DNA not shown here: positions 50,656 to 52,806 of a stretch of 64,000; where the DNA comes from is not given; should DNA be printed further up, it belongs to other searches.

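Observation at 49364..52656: Three-gene respiratory module: small haem-b-like membrane protein, HybA-like 4Fe-4S subunit and an NrfD subunit fused to a hexahaem cytochrome c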

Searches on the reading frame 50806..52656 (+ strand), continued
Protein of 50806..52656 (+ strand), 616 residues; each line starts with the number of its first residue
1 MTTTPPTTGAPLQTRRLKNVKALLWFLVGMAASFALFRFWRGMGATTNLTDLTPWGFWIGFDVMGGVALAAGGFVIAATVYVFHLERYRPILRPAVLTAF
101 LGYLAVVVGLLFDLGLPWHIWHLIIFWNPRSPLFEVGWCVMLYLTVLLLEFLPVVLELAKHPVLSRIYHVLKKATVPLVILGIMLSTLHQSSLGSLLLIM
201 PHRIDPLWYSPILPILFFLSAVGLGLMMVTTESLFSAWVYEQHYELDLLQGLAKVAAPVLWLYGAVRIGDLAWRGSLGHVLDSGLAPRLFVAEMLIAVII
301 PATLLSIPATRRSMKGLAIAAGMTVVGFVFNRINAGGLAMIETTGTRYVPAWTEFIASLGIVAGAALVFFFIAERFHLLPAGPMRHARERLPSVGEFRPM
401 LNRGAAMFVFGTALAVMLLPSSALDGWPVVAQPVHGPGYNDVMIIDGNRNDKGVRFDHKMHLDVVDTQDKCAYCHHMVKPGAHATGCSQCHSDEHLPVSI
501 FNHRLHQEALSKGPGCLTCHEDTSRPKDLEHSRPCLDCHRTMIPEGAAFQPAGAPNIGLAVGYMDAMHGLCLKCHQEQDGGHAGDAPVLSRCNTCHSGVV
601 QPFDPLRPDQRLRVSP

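Call 59: predict_structure(alignment_id=A1)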
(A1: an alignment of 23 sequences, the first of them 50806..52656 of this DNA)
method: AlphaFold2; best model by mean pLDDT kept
length: 616 residues; sequences in the alignment: 23
mean_pLDDT: 62.3   pTM: 0.59
mean pLDDT of the five models: 62.3, 60.9, 60.0, 59.4, 58.2
residues with pLDDT >= 90: 76; 70-90: 165; 50-70: 152; < 50: 223
segments of 3 or more residues with pLDDT < 50: 1-10, 42-59, 117-131, 191-202, 343-349, 381-390, 426-458, 460-462, 464-505, 541-553, 555-575, 581-616
pLDDT, mean of each block of 10 residues (from residue 1): 41 75 92 76 40 41 64 75 78 80 76 55 46 56 64 59 73 66 58 45 68 80 88 87 83 93 95 89 85 93 95 91 87 64 47 73 87 69 43 60 87 86 53 29 32 39 40 32 34 36 50 57 60 58 42 43 37 48 46 38 32 34
secondary structure, 60 per line:
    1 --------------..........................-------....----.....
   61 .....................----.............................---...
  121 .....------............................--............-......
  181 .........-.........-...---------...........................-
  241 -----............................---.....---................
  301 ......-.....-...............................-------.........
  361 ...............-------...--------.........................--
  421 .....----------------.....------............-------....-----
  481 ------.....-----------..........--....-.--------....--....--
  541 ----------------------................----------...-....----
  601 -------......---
elements in order: H15-40 H48-51 H56-81 H86-114 H118-125 H132-159 H162-173 H175-189 H191-199 H213-239 H246-273 H277-281 H285-306 H308-312 H314-344 H352-375 H394-418 H421-425 E442-446 E453-457 H458-464 H472-475 H487-491 H503-512 H515-518 H535-538 H563-578 H593-596 H608-613

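Call 62: fold_search(model_id=the predicted structure, library=pdb)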
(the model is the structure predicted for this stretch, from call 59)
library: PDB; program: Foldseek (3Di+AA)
matches with E <= 10: 556; with E <= 0.001: 8
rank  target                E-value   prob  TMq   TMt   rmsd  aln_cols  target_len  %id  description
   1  6btm_C                3.6e-08  1.00  0.46  0.60  10.7       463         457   16  Structure of Alternative Complex III from Flavobacterium johnsoniae (Wild Type) (released 2018-05-09)
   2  8k9e_C                6.8e-07  1.00  0.46  0.60  12.1       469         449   14  Cryo-EM structure of the photosynthetic alternative complex III from Chloroflexus aurantiacus at 3.3 angstrom (released 2024-03-06)
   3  6lod_C                2.7e-06  1.00  0.41  0.54  11.6       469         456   15  Cryo-EM structure of the air-oxidized photosynthetic alternative complex III from Roseiflexus castenholzii (released 2020-11-04)
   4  6f0k_C                5.3e-06  1.00  0.47  0.63   7.3       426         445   18  Alternative complex III (released 2018-05-09)
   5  8k9e_F                7.3e-05  1.00  0.40  0.57   7.5       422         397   16  Cryo-EM structure of the photosynthetic alternative complex III from Chloroflexus aurantiacus at 3.3 angstrom (released 2024-03-06)
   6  6btm_F                1.2e-04  1.00  0.39  0.56   8.3       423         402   14  Structure of Alternative Complex III from Flavobacterium johnsoniae (Wild Type) (released 2018-05-09)
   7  9ilt_F                1.4e-04  1.00  0.41  0.60   7.5       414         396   16  Crystal structure of alternative complex III from Chloroflexus aurantiacus (released 2025-03-19)
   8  6lod_F                2.4e-04  1.00  0.40  0.57   9.1       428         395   14  Cryo-EM structure of the air-oxidized photosynthetic alternative complex III from Roseiflexus castenholzii (released 2020-11-04)
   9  9oli_A                2.5e-02  0.51  0.14  0.17  23.3       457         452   14  Crystal structure of the melibiose-bound melibiose transporter (released 2026-02-04)
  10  6zmq                  3.6e-02  0.84  0.18  0.19  24.7       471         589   14  Cytochrome c Heme Lyase CcmF (released 2021-05-19)
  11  8jtb                  3.6e-02  0.38  0.13  0.18  22.3       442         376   15  VMAT2 complex with dopamine (released 2024-05-08)
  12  8wre_A                3.6e-02  0.33  0.12  0.16  23.4       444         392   15  Human VMAT2 in complex with dopamine (released 2024-09-25)
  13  8jta                  3.7e-02  0.30  0.13  0.17  23.6       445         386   14  Human VMAT2 complex with tetrabenazine (released 2023-11-29)
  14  9ayb                  5.0e-02  0.33  0.13  0.17  22.4       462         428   15  Structure of Apo Sialin S61A mutant (released 2024-05-29)
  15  3mk7_D                7.3e-02  0.63  0.18  0.22  15.0       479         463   13  The structure of CBB3 cytochrome oxidase (released 2010-08-04)
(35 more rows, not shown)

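Call 87: search_protein_families(library=pfam, proteins=[L031:4477-5505:+, L031:3501-4556:+, L031:2905-3657:+, L031:6126-6596:+, L031:1953-2894:-, L031:4731-5471:+, L031:5480-5845:+], max_evalue=0.01)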
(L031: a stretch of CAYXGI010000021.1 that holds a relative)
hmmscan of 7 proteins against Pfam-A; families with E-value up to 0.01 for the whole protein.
L031:4477-5505:+ (342 aa): 10 families
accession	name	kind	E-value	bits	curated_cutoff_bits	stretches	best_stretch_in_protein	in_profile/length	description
PF10609.15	ParA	-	6.1e-100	334.1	27.1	1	88-329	2-241/246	NUBPL iron-transfer P-loop NTPase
PF01656.29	CbiA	-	3e-11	43.8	25.4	1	92-312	1-124/125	CobQ/CobB/MinD/ParA nucleotide binding domain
PF13614.12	AAA_31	-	1.3e-09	38.7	27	1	90-251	2-167/177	AAA domain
PF09140.17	MipZ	-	7.1e-07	29.2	20.7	1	92-138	3-49/262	ATPase MipZ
PF02374.21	ArsA_ATPase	-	3.1e-06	27.1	24.3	1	91-127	2-38/305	Anion-transporting ATPase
PF00142.24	Fer4_NifH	-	3e-05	24.1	25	1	93-127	3-37/271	4Fe-4S iron sulfur cluster binding proteins, NifH/frxC family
PF03308.22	MeaB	-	0.0018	17.8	23.1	1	73-128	15-71/273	Methylmalonyl Co-A mutase-associated GTPase MeaB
PF13500.12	AAA_26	-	0.0067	16.7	27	0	227-305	131-196/198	AAA domain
PF20720.3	nSTAND3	-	0.0068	16.5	27.2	0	90-121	17-48/155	Novel STAND NTPase 3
PF13481.12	AAA_25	-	0.0088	16.1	27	0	90-121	33-63/195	AAA domain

L031:3501-4556:+ (351 aa): 17 families
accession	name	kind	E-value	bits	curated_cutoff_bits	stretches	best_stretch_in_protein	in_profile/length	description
PF00037.32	Fer4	-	3.1e-10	39.9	21.1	2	113-135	2-24/24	4Fe-4S binding domain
PF12838.12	Fer4_7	-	4.6e-10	40.2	27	3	119-169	2-52/52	4Fe-4S dicluster domain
PF01656.29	CbiA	-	6.6e-10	39.5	25.4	1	55-315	1-117/125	CobQ/CobB/MinD/ParA nucleotide binding domain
PF12837.12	Fer4_6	-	3.7e-08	33.4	25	2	112-134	2-24/24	4Fe-4S binding domain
PF13187.11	Fer4_9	-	1.8e-05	25.1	27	1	119-170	2-52/52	4Fe-4S dicluster domain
PF03193.22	RsgA_GTPase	-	5.2e-05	23.6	30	0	237-296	19-76/174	RsgA GTPase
PF13237.11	Fer4_10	-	6.6e-05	23.2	25.5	1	113-165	3-52/53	4Fe-4S dicluster domain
PF10609.15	ParA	-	0.00014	21.9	27.1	0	52-80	3-31/246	NUBPL iron-transfer P-loop NTPase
PF14697.11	Fer4_21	-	0.00024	21.6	35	1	112-170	1-57/59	4Fe-4S dicluster domain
PF13191.12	AAA_16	-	0.00036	21.5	32.6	1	38-86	12-61/167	AAA ATPase domain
PF13484.11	Fer4_16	-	0.0011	20.2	30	0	119-138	2-22/66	4Fe-4S double cluster binding domain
PF12797.12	Fer4_2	-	0.0013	19.1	24.5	0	149-165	4-20/22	4Fe-4S binding domain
PF25160.1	LdpA_Fe-S-bd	-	0.0028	17.9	27.6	0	139-172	14-45/49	LdpA Fe-S cluster-binding domain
PF13459.11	Fer4_15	-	0.0044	18.1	22.4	0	113-130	2-19/66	4Fe-4S single cluster domain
PF13534.11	Fer4_17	-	0.0046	17.9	22.2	0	119-139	2-22/61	4Fe-4S dicluster domain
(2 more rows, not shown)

L031:2905-3657:+ (250 aa): 5 families
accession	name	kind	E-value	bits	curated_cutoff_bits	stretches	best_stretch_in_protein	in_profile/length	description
PF00037.32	Fer4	-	3.7e-06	27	21.1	1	65-84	5-24/24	4Fe-4S binding domain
PF12837.12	Fer4_6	-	1.4e-05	25.3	25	1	65-83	6-24/24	4Fe-4S binding domain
PF12838.12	Fer4_7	-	0.00022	22.1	27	0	68-88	2-22/52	4Fe-4S dicluster domain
PF10609.15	ParA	-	0.00077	19.4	27.1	0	132-183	115-168/246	NUBPL iron-transfer P-loop NTPase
PF13187.11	Fer4_9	-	0.0084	16.6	27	0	39-82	2-51/52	4Fe-4S dicluster domain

L031:6126-6596:+ (156 aa): 0 families

L031:1953-2894:- (313 aa): 0 families

L031:4731-5471:+ (246 aa): 0 families

L031:5480-5845:+ (121 aa): 1 family
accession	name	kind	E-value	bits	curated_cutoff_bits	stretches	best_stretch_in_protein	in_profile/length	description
PF02579.22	Nitro_FeMo-Co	-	3.2e-18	66.2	26.3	1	19-107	3-92/94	Dinitrogenase iron-molybdenum cofactor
